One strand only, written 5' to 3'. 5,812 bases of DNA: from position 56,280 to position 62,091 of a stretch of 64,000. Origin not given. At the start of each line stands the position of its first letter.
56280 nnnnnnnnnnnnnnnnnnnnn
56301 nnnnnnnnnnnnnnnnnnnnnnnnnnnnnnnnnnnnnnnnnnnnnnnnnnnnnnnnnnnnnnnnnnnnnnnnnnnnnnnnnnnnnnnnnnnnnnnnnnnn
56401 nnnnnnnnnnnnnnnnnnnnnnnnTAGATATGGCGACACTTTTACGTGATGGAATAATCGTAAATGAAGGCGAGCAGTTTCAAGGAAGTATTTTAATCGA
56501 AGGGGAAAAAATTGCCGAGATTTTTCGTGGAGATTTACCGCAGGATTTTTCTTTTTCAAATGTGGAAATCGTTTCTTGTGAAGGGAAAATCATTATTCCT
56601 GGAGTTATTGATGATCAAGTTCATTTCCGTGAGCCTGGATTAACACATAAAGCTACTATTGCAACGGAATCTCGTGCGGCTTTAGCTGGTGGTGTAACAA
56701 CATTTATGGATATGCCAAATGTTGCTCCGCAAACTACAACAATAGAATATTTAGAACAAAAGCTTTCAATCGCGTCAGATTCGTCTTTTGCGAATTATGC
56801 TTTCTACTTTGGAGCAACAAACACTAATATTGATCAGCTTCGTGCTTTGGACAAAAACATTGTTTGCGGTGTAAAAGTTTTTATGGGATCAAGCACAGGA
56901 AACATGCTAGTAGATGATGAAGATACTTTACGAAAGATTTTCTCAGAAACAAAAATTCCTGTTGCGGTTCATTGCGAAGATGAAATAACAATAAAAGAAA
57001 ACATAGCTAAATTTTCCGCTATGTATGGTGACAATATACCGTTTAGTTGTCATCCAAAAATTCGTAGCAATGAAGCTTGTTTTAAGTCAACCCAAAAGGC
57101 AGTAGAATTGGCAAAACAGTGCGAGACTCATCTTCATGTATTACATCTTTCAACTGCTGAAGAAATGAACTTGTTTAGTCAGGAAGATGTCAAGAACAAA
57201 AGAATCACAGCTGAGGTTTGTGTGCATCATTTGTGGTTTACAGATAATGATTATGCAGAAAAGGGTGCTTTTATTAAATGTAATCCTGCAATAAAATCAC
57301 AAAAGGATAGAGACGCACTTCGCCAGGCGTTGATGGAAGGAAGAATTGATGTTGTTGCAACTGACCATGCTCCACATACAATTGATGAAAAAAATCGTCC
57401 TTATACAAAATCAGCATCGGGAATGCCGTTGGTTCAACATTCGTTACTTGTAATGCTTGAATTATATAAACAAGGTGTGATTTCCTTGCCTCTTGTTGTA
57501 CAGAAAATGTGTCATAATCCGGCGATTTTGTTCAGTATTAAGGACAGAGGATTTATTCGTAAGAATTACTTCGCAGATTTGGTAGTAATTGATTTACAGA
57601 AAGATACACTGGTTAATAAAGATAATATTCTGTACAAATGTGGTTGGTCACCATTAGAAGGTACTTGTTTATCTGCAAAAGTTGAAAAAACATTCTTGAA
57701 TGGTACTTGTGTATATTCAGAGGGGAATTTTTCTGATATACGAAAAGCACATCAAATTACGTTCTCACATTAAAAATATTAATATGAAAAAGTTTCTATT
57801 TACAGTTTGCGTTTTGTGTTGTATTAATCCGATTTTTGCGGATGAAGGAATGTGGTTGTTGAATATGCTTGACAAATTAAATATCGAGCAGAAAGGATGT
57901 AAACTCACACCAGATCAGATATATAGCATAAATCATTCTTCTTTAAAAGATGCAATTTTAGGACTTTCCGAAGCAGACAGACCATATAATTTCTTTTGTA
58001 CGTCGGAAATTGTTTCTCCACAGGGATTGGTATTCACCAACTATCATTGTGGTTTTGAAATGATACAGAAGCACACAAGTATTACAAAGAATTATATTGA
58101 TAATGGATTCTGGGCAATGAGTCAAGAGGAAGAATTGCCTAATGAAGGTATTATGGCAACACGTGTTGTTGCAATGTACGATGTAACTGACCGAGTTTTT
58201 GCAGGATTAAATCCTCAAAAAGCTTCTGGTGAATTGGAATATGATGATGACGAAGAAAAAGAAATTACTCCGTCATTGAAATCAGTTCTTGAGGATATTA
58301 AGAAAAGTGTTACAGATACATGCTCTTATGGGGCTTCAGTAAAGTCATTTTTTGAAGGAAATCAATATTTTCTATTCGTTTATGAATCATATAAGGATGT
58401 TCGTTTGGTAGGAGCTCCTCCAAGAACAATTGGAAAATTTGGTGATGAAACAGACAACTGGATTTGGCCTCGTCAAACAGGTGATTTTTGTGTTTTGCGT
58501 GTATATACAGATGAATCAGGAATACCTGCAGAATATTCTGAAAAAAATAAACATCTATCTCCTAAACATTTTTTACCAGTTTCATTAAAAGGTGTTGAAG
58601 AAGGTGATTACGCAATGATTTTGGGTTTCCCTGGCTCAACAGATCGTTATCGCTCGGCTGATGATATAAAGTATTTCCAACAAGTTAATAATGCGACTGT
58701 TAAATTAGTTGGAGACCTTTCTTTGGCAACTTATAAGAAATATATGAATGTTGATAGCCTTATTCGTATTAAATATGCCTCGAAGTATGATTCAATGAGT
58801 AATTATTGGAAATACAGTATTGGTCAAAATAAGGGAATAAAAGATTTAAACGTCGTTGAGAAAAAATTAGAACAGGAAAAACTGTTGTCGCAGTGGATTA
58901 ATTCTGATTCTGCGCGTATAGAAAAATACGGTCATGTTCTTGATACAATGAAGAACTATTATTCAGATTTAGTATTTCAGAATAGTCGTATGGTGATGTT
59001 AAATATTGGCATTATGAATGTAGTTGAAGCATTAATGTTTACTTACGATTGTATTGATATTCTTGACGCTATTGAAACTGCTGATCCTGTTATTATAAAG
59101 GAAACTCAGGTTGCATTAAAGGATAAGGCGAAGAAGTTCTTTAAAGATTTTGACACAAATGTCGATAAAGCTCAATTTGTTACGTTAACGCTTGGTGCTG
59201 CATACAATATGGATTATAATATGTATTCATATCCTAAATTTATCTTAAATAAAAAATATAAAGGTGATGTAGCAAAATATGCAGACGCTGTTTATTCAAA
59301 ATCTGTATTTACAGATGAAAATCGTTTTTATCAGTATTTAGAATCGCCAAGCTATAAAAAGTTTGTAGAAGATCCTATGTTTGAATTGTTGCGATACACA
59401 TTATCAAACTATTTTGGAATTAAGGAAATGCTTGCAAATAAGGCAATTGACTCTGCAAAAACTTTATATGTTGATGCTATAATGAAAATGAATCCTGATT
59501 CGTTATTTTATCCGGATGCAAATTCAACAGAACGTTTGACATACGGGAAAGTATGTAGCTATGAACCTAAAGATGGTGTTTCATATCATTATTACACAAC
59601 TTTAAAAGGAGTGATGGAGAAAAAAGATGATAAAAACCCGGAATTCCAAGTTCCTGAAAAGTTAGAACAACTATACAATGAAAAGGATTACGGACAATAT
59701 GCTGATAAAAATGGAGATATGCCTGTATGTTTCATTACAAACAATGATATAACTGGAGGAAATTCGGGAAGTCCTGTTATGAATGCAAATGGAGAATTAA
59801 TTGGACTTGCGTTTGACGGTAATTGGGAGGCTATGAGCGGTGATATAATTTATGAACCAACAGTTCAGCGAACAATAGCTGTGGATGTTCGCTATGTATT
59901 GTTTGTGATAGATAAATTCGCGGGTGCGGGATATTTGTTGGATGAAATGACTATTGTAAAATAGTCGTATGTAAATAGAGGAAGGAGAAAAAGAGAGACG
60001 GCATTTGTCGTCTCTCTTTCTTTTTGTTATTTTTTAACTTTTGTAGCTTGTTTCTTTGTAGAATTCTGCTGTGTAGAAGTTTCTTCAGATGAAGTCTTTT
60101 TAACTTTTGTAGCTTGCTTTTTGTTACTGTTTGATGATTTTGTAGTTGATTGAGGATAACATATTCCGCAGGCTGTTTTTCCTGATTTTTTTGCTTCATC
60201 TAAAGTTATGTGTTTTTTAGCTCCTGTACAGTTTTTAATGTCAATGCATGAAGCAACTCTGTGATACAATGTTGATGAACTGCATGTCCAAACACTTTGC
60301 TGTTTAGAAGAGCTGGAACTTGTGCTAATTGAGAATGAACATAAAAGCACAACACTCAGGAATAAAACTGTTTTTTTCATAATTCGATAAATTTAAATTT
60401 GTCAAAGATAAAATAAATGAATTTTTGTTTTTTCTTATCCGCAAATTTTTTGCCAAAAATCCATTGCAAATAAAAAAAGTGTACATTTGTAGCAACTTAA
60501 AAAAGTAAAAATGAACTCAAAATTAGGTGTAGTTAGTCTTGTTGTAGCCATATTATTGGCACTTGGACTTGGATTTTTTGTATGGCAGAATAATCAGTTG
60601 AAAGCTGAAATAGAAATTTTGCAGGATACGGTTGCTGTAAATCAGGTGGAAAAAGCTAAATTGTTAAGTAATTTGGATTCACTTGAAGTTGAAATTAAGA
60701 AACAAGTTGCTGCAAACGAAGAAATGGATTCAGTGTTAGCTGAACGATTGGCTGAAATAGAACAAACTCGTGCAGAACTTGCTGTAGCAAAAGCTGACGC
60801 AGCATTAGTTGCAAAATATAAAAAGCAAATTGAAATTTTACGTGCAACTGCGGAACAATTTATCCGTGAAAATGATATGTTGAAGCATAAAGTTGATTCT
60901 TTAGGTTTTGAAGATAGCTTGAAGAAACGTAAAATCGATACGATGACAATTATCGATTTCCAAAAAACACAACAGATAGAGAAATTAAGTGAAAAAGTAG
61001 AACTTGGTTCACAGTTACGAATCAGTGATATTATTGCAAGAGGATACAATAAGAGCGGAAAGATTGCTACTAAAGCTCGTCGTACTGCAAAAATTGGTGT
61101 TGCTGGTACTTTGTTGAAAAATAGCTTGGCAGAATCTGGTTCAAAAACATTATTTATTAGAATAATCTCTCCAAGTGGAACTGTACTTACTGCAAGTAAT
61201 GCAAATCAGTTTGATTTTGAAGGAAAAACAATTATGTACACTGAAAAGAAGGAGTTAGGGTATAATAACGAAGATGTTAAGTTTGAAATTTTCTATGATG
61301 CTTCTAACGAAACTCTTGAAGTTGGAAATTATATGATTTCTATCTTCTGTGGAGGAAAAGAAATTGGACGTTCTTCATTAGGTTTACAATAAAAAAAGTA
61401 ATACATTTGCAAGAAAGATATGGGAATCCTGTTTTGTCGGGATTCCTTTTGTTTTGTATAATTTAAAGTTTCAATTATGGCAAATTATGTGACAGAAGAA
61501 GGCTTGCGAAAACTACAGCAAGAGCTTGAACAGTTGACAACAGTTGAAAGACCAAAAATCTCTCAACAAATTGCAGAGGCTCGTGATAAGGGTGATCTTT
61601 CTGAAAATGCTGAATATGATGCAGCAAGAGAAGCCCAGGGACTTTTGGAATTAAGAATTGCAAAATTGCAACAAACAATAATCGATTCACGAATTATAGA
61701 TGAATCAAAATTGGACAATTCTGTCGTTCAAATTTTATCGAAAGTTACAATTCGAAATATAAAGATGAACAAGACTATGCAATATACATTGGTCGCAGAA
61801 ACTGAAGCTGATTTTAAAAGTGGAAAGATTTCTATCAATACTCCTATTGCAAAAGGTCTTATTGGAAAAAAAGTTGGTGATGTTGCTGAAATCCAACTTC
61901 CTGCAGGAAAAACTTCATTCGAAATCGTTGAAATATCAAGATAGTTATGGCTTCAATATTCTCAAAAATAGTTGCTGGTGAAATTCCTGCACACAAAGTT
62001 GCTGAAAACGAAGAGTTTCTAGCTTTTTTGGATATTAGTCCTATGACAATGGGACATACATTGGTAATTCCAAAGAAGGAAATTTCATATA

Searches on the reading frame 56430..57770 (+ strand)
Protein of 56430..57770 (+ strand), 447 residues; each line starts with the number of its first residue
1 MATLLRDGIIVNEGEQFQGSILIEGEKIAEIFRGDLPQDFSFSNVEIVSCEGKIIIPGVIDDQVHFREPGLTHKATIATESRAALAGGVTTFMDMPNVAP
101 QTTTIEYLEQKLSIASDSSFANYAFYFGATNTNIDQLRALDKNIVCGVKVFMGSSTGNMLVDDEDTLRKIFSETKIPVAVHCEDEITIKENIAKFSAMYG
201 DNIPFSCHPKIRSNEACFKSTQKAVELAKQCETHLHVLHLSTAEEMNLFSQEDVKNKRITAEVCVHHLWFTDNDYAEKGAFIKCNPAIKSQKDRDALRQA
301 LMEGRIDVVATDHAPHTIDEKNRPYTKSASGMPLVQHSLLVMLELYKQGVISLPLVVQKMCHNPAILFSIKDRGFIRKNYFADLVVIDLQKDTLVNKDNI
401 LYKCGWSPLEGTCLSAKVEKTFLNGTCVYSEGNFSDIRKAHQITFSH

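Call 7: search_protein_families(library=pfam, proteins=[window:56430-57770:+], max_evalue=0.001)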
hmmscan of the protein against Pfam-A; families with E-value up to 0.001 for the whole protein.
window:56430-57770:+ (447 aa): 1 family
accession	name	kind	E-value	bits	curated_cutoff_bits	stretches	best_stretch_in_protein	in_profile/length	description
PF01979.26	Amidohydro_1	-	4.2e-20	72.7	25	1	54-426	1-343/345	Amidohydrolase family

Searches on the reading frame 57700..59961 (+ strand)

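Call 7: search_protein_families(library=pfam, proteins=[window:57700-59961:+], max_evalue=0.001)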
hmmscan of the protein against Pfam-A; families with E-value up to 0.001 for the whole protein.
window:57700-59961:+ (754 aa): 4 families
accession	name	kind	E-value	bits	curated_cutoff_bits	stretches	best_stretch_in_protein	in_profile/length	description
PF10459.15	Peptidase_S46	-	2.1e-215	717.9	22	1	47-752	1-698/698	Peptidase S46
PF13365.12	Trypsin_2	-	2.2e-06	28.9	27.6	0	679-703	120-144/144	Trypsin-like peptidase domain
PF00089.32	Trypsin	-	0.00023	21.5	20.6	0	671-707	160-198/220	Trypsin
PF00949.27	Peptidase_S7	-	0.00081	19.7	20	0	654-706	69-115/131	Peptidase S7, Flavivirus NS3 serine protease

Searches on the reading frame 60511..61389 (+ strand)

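Call 9: search_protein_families(library=pfam, proteins=[window:60511-61389:+], max_evalue=0.001)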
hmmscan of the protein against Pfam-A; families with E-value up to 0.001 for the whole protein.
window:60511-61389:+ (293 aa): 0 families

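Call 44: search_protein_families(library=ncbifam, proteins=[window:60511-61389:+], max_evalue=0.01)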
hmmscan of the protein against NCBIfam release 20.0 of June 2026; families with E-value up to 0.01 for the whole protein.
window:60511-61389:+ (293 aa): 2 families
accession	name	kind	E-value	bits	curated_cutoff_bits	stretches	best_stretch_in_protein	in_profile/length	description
TIGR03495.1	phage_LysB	equivalog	0.0014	18.9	92.75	1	9-86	3-80/135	Rz-like lysis system protein LysB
TIGR04211.1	SH3_and_anchor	equivalog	0.0046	16.6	65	1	35-132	62-159/198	TIGR04211 family SH3 domain-containing protein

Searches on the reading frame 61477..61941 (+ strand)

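Call 9: search_protein_families(library=pfam, proteins=[window:61477-61941:+], max_evalue=0.001)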
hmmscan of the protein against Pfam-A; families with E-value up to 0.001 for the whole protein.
window:61477-61941:+ (155 aa): 2 families
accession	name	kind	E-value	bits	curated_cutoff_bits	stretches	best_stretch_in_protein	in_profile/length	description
PF03449.20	GreA_GreB_N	-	8.8e-28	96.8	24.5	1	3-72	1-70/71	Transcription elongation factor, N-terminal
PF01272.25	GreA_GreB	-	5.1e-25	87.7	26.9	1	81-154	3-76/77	Transcription elongation factor, GreA/GreB, C-term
